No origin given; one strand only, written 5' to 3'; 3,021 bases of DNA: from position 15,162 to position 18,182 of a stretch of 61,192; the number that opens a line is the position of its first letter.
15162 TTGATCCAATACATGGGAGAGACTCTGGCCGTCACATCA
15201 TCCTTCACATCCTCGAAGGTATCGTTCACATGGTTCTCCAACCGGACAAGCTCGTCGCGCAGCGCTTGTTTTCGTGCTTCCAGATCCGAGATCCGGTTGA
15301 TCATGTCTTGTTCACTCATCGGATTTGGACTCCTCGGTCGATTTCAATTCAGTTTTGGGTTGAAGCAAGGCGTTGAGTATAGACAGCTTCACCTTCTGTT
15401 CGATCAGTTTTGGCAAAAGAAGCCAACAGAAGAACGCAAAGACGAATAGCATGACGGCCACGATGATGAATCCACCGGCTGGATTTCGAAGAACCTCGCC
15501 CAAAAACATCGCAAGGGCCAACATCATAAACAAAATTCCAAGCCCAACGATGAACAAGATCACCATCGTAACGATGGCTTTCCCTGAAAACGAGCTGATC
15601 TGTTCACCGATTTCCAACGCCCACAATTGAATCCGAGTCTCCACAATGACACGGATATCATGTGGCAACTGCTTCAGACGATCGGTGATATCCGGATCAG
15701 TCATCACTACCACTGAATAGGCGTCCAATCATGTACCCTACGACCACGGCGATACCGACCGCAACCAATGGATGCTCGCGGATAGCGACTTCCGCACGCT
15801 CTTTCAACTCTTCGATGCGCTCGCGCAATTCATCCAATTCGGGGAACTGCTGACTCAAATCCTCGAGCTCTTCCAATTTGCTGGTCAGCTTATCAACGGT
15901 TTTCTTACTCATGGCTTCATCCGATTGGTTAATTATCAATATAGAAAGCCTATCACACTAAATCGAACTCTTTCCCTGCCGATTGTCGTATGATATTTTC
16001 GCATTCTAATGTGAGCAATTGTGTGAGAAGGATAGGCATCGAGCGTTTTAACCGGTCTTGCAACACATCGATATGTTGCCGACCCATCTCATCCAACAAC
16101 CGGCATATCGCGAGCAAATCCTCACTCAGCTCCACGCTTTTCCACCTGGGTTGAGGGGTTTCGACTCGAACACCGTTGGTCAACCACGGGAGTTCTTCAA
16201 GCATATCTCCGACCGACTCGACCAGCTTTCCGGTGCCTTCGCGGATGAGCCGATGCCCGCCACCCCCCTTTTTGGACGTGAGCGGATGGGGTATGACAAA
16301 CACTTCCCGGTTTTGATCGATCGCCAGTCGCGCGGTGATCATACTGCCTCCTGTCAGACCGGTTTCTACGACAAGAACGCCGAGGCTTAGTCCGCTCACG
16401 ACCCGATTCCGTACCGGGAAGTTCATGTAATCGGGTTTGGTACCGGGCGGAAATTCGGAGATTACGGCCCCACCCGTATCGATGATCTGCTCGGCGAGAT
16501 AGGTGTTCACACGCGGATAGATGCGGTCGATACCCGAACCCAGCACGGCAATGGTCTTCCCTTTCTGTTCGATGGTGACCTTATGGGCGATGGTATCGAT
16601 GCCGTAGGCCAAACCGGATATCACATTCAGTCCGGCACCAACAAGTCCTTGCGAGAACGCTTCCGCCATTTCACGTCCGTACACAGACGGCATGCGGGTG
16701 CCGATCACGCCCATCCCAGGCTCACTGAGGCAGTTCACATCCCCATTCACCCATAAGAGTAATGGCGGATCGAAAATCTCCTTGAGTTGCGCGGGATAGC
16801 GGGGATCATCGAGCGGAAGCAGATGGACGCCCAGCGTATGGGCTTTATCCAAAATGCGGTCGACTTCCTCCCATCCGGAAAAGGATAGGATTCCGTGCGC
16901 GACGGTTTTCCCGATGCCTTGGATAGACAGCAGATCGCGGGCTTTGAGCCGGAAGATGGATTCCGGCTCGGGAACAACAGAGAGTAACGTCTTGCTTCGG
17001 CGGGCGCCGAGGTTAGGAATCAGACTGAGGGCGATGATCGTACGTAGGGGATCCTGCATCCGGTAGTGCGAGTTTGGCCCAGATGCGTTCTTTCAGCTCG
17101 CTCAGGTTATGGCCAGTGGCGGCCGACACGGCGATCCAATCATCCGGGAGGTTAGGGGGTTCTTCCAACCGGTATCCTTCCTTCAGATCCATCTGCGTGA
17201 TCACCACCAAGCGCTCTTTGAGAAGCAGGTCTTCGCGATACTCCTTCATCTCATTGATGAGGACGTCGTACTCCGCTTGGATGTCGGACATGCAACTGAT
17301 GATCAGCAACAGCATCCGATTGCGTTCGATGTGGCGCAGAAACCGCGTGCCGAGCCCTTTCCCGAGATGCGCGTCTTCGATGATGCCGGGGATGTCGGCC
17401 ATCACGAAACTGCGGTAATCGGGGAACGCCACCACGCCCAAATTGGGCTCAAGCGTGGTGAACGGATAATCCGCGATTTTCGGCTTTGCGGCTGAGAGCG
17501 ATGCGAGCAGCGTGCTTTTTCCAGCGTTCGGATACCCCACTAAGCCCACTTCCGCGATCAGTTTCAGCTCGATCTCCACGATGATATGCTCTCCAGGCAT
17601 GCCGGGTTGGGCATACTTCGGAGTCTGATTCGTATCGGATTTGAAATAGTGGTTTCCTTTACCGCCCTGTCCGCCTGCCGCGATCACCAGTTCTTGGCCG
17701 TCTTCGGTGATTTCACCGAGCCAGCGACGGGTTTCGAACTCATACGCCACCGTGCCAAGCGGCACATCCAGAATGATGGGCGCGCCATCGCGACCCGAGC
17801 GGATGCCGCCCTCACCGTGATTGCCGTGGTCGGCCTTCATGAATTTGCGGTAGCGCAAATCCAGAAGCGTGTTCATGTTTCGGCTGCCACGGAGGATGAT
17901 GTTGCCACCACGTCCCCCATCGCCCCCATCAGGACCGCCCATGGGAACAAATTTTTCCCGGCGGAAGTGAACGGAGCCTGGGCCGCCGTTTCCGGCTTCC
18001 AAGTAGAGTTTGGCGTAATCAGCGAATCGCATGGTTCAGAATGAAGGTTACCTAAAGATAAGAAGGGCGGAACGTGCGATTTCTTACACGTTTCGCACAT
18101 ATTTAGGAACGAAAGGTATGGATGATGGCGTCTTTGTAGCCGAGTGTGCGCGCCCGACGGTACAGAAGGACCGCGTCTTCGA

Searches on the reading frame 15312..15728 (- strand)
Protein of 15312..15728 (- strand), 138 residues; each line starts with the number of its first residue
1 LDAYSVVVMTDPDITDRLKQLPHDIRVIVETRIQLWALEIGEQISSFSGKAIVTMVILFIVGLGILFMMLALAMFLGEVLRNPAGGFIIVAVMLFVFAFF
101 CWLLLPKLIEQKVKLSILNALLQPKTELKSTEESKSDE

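Call 78: search_protein_families(library=ncbifam, proteins=[window:15312-15728:-], max_evalue=0.00001)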
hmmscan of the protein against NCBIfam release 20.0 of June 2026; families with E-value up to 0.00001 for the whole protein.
window:15312-15728:- (138 aa): 0 families

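Call 89: search_protein_families(library=pfam, proteins=[window:15312-15728:-], max_evalue=0.01)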
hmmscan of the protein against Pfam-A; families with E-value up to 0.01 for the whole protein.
window:15312-15728:- (138 aa): 2 families
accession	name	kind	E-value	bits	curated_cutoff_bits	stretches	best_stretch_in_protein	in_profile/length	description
PF07332.16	Phage_holin_3_6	-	3.5e-10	40.4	28.4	1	18-111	4-96/116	Putative Actinobacterial Holin-X, holin superfamily III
PF12679.13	ABC2_membrane_2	-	0.0043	16.8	27.2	1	48-120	147-218/283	ABC-2 family transporter protein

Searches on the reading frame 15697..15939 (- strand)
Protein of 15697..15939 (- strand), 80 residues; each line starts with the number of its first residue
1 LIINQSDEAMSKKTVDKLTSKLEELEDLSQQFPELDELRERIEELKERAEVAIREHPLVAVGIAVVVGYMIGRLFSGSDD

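Call 89: search_protein_families(library=pfam, proteins=[window:15697-15939:-], max_evalue=0.01)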
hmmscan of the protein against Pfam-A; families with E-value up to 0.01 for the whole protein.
window:15697-15939:- (80 aa): 1 family
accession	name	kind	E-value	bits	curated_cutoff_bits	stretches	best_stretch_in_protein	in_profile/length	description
PF19029.5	DUF883_C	-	2.9e-06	27.2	27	1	49-74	1-26/30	DUF883 C-terminal glycine zipper region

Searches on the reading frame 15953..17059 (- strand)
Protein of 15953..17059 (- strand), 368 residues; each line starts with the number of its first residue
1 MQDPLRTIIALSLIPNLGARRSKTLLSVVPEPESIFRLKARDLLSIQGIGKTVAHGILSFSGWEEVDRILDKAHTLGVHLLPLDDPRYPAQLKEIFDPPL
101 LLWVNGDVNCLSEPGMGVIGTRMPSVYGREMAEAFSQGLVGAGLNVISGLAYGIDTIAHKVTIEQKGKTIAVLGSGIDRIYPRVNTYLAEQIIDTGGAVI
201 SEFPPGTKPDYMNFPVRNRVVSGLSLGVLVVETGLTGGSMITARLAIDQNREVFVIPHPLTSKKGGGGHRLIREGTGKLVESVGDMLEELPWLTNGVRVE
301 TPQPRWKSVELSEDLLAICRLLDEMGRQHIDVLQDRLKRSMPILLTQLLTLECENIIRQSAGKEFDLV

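Call 78: search_protein_families(library=ncbifam, proteins=[window:15953-17059:-], max_evalue=0.00001)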
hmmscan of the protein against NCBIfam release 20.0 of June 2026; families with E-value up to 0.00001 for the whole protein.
window:15953-17059:- (368 aa): 2 families
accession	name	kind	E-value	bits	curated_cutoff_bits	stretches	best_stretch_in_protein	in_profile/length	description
NF008007.0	PRK10736.1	equivalog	5.3e-77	259.5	495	1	48-359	43-353/374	DNA-protecting protein DprA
TIGR00732.1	dprA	equivalog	2.8e-73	245.8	191.15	1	77-290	8-220/220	DNA-processing protein DprA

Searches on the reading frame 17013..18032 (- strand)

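Call 78: search_protein_families(library=ncbifam, proteins=[window:17013-18032:-], max_evalue=0.00001)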
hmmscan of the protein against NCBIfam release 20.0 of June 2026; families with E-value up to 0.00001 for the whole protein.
window:17013-18032:- (339 aa): 13 families
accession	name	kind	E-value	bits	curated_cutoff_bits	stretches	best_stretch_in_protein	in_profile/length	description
NF008956.1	PRK12299.1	equivalog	2.6e-122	407.9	300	1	3-321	2-325/327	GTPase ObgE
NF008955.0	PRK12297.1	equivalog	6.3e-122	407.6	406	1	1-322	1-329/429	GTPase ObgE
TIGR02729.1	Obg_CgtA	equivalog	1e-119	399.5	280.25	1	3-321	1-328/329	Obg family GTPase CgtA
NF008954.1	PRK12296.1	equivalog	2.8e-93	312.9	377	1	2-291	3-304/470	GTPase ObgE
NF007171.0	PRK09602.1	subfamily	2.3e-19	69.5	387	2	160-200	3-43/397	YchF-related putative GTPase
TIGR03156.1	GTP_HflX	equivalog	1.3e-15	57.2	216.75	1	159-319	189-349/351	GTPase HflX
TIGR00092.1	TIGR00092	equivalog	7.7e-15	54.9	279.2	1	161-250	4-110/368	redox-regulated ATPase YchF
NF000908.1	PRK00089.1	equivalog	3.3e-11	43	237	1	162-322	6-168/291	GTPase Era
TIGR03918.1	GTP_HydF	equivalog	2e-10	40.1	325.55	1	161-321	9-167/392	[FeFe] hydrogenase H-cluster maturation GTPase HydF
NF008280.0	PRK11058.1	equivalog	1.3e-09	37.3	441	1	159-287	197-325/426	ribosome rescue GTPase HflX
TIGR00231.1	small_GTP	domain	2.1e-09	37.3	42.5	1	160-285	4-126/164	GTP-binding protein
TIGR00436.1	era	equivalog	6e-09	35.6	116.25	1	162-321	3-163/270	GTPase Era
TIGR03594.1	GTPase_EngA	equivalog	4.5e-08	32.5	306.7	1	162-322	3-161/432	ribosome biogenesis GTPase Der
